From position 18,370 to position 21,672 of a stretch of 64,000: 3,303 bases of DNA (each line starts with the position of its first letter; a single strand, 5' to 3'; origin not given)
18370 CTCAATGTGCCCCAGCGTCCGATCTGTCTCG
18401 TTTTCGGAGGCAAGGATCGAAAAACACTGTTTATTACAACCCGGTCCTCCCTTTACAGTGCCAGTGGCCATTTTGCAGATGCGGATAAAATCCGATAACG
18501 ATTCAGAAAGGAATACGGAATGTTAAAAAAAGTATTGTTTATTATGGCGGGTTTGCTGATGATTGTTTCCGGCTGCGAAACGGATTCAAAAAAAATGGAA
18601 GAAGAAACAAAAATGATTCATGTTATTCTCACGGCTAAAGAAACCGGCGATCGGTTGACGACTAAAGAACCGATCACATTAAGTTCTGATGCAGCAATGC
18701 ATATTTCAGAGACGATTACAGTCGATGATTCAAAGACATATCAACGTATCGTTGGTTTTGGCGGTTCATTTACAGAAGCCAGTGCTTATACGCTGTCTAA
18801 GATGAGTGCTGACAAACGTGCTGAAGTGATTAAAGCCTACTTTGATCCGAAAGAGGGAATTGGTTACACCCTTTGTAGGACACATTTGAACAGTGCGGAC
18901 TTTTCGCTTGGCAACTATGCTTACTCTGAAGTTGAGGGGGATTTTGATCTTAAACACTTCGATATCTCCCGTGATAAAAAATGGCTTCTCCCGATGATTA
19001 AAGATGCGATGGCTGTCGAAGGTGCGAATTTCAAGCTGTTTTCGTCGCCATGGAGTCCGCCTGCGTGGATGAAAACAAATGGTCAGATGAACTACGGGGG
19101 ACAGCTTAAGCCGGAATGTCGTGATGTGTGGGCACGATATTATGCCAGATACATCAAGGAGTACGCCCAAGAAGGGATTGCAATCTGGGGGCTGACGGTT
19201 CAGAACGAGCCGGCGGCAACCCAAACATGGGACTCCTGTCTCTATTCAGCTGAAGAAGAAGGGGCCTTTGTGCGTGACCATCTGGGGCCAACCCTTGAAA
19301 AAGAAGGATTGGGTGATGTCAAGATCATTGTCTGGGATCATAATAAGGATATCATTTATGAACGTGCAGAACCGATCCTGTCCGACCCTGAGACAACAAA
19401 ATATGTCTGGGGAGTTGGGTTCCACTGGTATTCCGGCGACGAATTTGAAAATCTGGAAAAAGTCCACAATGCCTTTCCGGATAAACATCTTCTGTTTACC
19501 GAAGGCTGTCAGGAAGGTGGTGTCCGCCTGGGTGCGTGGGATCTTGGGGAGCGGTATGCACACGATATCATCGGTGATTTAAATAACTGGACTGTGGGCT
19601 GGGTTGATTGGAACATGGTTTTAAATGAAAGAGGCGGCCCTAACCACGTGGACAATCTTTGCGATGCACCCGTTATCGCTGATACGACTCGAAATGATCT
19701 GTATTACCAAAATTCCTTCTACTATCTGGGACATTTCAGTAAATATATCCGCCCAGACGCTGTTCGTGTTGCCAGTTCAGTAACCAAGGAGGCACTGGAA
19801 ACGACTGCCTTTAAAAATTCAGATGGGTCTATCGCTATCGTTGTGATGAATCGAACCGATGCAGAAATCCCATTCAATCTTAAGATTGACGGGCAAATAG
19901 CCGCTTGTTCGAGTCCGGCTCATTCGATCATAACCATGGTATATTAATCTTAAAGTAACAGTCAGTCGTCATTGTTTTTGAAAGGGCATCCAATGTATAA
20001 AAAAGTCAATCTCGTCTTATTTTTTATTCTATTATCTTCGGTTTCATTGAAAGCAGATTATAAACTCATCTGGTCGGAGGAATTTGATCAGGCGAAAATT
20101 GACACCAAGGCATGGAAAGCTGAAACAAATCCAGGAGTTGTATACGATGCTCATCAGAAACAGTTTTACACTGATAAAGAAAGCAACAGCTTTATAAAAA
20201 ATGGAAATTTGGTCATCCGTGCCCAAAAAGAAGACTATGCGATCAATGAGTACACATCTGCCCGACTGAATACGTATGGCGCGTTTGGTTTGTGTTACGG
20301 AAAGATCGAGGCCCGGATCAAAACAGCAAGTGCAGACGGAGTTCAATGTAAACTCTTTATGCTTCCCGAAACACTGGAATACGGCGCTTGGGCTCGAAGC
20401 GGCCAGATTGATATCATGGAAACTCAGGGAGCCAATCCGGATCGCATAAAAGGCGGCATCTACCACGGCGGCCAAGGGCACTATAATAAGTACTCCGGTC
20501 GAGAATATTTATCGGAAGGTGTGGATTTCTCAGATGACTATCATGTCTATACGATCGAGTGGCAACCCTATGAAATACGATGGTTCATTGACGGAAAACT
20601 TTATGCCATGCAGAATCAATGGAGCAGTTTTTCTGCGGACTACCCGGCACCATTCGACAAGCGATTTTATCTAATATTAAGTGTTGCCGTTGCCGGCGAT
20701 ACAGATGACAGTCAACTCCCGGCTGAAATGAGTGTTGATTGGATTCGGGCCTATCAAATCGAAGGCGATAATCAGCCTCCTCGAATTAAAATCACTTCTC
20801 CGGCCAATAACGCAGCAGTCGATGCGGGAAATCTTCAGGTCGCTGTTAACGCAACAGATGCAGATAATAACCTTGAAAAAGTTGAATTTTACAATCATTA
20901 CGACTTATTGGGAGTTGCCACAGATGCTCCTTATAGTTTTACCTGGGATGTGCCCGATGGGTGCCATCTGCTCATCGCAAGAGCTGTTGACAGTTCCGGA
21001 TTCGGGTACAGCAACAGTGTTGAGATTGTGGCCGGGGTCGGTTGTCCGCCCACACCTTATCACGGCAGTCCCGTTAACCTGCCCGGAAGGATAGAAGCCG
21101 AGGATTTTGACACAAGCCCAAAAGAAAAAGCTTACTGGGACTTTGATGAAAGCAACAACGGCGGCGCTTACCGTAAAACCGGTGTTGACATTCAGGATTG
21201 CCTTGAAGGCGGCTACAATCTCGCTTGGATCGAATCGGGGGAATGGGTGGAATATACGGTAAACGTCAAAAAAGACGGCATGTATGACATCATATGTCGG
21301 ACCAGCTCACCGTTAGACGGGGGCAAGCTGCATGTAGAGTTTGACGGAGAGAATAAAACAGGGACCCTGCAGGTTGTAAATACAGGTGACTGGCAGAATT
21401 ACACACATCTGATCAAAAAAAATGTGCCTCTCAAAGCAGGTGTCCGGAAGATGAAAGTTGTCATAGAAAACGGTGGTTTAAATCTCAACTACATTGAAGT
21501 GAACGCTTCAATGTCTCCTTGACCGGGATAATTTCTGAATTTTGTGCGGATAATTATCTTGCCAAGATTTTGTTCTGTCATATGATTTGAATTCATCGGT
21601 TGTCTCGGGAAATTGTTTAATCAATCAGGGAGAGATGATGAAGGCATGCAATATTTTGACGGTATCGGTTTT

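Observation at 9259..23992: Beta-1,3/1,6-glucan plus alpha-mannan type degradative cluster (fungal-wall/laminarin-like), including an unusual GH55-like::SGL-propeller fusion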

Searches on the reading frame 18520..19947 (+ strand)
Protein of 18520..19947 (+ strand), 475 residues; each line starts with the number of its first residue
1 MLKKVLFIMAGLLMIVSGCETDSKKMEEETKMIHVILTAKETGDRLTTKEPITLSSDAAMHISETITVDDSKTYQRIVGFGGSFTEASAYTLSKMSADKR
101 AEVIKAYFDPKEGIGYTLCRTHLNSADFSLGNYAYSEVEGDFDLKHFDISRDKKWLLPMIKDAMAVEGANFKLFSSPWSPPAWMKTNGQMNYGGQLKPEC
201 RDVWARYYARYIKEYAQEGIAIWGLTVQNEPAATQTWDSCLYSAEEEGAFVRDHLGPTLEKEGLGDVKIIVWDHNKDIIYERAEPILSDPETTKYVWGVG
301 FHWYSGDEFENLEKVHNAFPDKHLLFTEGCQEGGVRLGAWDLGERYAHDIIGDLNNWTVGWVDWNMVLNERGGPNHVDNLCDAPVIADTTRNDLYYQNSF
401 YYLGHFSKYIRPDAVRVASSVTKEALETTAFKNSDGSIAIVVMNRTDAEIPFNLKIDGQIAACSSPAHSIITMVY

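Call 4: search_protein_families(library=pfam, proteins=[window:18520-19947:+], max_evalue=0.01)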
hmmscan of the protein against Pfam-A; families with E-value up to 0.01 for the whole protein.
window:18520-19947:+ (475 aa): 4 families
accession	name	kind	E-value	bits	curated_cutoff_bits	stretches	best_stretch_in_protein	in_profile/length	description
PF02055.22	Glyco_hydro_30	-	3.3e-87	293.2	23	1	77-410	1-348/348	Glycosyl hydrolase family 30 TIM-barrel domain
PF17189.10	Glyco_hydro_30C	-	1.6e-17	63.8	22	1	413-473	1-65/65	Glycosyl hydrolase family 30 beta sandwich domain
PF02057.21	Glyco_hydro_59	-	4.5e-08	33.2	27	1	86-342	11-233/294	Glycosyl hydrolase family 59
PF14587.12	Glyco_hydr_30_2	-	0.004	17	27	0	65-234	3-186/364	O-Glycosyl hydrolase family 30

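Call 31: search_solved_structures(query=window:18520-19947:+, max_evalue=1e-10, show_alignments=1)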
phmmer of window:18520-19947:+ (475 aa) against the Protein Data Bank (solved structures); distinct sequences matched with E-value up to 1e-10: 20.
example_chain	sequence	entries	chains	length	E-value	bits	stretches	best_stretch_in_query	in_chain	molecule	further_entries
2wnw_A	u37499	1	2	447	2.1e-103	350.2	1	61-453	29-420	ACTIVATED BY TRANSCRIPTION FACTOR SSRB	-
1ogs_A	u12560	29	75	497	2.1e-86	294.1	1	66-473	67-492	Glucosylceramidase | Acid beta-glucosidase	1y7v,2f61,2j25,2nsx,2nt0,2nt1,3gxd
2wkl_A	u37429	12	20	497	2.1e-86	294.1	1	66-473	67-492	GLUCOSYLCERAMIDASE | Lysosomal acid glucosylceramidase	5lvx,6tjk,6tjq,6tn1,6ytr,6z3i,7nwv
2v3d_A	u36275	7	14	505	2.2e-86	294.1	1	66-473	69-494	GLUCOSYLCERAMIDASE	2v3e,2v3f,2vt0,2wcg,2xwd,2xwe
9f9z_A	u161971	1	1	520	2.5e-86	293.9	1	66-473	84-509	Lysosomal acid glucosylceramidase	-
6t13_A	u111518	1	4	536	2.7e-86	293.8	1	66-473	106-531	Glucosylceramidase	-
3ke0_A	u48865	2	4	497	2.9e-86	293.7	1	66-473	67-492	Glucosylceramidase | Glucocerebrosidase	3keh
9fa3_A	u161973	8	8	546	2.9e-86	293.7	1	66-473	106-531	Lysosomal acid glucosylceramidase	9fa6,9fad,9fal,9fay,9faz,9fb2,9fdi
5ngk_A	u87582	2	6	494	4.4e-58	200.7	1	47-454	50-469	Glucosylceramidase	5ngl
7n6h_A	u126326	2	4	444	7.2e-31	111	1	63-449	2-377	AcXbh30A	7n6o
7ncx_AAA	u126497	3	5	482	2.3e-24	89.5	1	63-264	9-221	GH30 family xylanase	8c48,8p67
8cbc_A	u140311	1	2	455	2.5e-24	89.4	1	64-264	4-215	GH30 family xylanase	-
7o0e_G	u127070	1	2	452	2.8e-24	89.3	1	64-264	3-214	GH30 family xylanase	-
6m5z_A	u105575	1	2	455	4.2e-23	85.4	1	57-306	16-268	GH30 Xylanase C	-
1nof_A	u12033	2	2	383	4.2e-22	82.1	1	133-305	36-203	xylanase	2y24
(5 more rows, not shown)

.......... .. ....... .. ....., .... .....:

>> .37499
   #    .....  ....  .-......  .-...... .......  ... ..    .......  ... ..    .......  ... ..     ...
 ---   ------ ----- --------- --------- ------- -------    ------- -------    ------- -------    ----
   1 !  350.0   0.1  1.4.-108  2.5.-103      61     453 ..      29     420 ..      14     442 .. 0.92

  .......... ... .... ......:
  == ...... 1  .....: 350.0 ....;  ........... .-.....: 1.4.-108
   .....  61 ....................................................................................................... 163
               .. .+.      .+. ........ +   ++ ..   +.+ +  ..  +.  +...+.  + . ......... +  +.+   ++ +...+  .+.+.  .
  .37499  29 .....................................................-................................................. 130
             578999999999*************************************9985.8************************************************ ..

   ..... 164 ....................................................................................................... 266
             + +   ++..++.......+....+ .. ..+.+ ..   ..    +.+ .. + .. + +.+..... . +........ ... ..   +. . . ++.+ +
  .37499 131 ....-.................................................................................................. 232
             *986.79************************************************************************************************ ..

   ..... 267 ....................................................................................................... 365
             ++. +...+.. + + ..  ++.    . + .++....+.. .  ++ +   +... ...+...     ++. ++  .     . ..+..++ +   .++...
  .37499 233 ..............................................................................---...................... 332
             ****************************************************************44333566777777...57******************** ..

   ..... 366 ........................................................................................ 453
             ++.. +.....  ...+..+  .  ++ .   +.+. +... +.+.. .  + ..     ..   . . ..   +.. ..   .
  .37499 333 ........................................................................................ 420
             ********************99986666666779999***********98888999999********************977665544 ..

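Call 40: search_protein_families(library=ncbifam, proteins=[window:18520-19947:+], max_evalue=0.001)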
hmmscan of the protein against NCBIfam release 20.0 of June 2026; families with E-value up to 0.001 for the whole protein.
window:18520-19947:+ (475 aa): 2 families
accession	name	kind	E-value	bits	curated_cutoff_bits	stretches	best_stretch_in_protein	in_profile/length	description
NF053856.1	Nd1_6BtaGucnBT3312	equivalog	2.9e-87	293.3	700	1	21-473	18-481/483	endo-1,6-beta-glucanase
NF052681.1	EndoxylXynCBac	equivalog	6.4e-14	51.9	650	1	170-311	81-214/395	glucuronoarabinoxylan endo-1,4-beta-xylanase XynC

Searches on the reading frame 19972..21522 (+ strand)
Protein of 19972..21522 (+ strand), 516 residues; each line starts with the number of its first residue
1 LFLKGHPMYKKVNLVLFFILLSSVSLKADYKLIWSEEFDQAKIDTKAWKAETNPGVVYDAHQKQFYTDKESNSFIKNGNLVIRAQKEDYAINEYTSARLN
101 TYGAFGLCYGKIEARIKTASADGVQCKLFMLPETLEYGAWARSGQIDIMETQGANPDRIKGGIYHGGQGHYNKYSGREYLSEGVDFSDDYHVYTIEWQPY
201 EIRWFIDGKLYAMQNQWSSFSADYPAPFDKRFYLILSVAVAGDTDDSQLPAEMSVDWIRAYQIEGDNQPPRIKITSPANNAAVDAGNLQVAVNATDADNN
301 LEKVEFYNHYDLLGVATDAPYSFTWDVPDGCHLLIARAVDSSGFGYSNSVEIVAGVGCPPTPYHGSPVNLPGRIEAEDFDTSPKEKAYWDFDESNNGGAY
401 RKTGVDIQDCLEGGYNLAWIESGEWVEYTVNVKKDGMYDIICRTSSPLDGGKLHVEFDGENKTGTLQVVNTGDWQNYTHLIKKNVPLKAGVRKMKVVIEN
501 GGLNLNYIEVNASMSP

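Call 4: search_protein_families(library=pfam, proteins=[window:19972-21522:+], max_evalue=0.01)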
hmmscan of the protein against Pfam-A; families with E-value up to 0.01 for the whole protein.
window:19972-21522:+ (516 aa): 5 families
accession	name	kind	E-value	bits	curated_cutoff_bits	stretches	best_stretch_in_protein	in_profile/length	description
PF00722.28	Glyco_hydro_16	-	1.7e-22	80.2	22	1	71-258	12-174/175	Glycosyl hydrolases family 16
PF03422.21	CBM_6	-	6.8e-19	68.8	28.9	1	402-511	8-124/125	Carbohydrate binding module (family 6)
PF17957.7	Big_7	-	3.4e-15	56.9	24.1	1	270-329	1-63/70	Bacterial Ig domain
PF18099.7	CBM_35_2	-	6.2e-11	42.8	23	1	403-509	3-111/112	Carbohydrate binding module (family 35)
PF16990.11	CBM_35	-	0.00057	20.6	28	1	418-511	30-119/121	Carbohydrate binding module (family 35)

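Call 38: list_cluster_members(proteins=[P0001, window:19972-21519:+, window:21587-23989:+])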
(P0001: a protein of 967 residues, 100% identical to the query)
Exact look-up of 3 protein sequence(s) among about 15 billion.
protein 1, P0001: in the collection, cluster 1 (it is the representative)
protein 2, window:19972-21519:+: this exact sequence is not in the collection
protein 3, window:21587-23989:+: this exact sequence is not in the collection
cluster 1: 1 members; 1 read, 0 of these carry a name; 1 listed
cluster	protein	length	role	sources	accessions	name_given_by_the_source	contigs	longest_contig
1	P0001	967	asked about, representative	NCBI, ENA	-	-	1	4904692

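Call 40: search_protein_families(library=ncbifam, proteins=[window:19972-21522:+], max_evalue=0.001)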
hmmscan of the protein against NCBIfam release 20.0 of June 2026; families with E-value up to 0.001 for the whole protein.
window:19972-21522:+ (516 aa): 4 families
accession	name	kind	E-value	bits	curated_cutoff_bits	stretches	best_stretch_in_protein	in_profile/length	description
NF052454.1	BtaGlycanEglC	equivalog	1.3e-17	63.9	700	1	28-263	223-458/459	endo-1,3-1,4-beta-glycanase EglC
NF047856.1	BGlucanaseBglS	equivalog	2.9e-13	49.9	300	1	29-213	22-190/237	beta-glucanase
NF041449.1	K_carrageenase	equivalog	2.3e-11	43.4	350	2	184-262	198-282/283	kappa-carrageenase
NF052392.1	BetGlycExoK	equivalog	1.2e-08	34.7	350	1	36-212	37-196/261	endo-1,3-1,4-beta-glycanase ExoK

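Call 50: find_homologous_proteins(query=window:19990-21519:+, max_evalue=1e-10)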
Query window:19990-21519:+ (510 aa): 1216 proteins with E <= 1e-10 among 8000 candidates; the best 120 are listed.
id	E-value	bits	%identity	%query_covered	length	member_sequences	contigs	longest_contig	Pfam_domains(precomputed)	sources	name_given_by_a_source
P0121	0.0e+0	1194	100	100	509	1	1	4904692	PF18099.8,PF17957.8,PF00722.29,PF03422.22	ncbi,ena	-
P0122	2.3e-282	955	77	99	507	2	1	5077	PF18099.8,PF17957.8,PF00722.29,PF03422.22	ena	-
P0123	1.4e-279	946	78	98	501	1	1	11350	PF18099.8,PF17957.8,PF00722.29,PF03422.22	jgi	jgi:beta-glucanase (GH16 family)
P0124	8.4e-279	944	76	99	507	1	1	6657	PF18099.8,PF17957.8,PF00722.29,PF03422.22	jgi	jgi:beta-glucanase (GH16 family)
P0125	1.8e-278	943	77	99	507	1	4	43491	PF18099.8,PF16990.12,PF17957.8,PF00722.29,PF03422.22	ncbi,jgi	ncbi:MAG: family 16 glycosylhydrolase [Planctomycetota bacterium]|jgi:beta-glucanase (GH16 family)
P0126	1.0e-276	937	76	99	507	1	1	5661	PF18099.8,PF17957.8,PF00722.29,PF03422.22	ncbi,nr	ncbi:MAG: family 16 glycosylhydrolase [Sedimentisphaerales bacterium]|nr:family 16 glycosylhydrolase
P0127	3.0e-273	925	75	99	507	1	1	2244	PF18099.8,PF17957.8,PF00722.29,PF03422.22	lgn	-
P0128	1.6e-272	923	76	99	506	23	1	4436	PF18099.8,PF17957.8,PF00722.29,PF03422.22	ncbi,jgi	ncbi:MAG: family 16 glycosylhydrolase [Planctomycetota bacterium]|jgi:beta-glucanase (GH16 family)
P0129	8.7e-269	911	78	96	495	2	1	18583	PF18099.8,PF17957.8,PF00722.29,PF03422.22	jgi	jgi:beta-glucanase (GH16 family)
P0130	8.9e-266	901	74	98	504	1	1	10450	PF18099.8,PF17957.8,PF00722.29,PF03422.22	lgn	-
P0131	2.8e-261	886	73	98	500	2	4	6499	PF18099.8,PF17957.8,PF00722.29,PF03422.22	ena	-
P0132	2.2e-258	876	71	98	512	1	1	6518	PF18099.8,PF16990.12,PF17957.8,PF00722.29,PF03422.22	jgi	jgi:beta-glucanase (GH16 family)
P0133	2.4e-258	876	71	99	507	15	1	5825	PF18099.8,PF17957.8,PF00722.29,PF03422.22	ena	-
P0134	2.1e-255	866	71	99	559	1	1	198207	PF18099.8,PF17957.8,PF00722.29,PF03422.22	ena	-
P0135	8.9e-231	785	84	75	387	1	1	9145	PF18099.8,PF16990.12,PF17957.8,PF00722.29,PF03422.22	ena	-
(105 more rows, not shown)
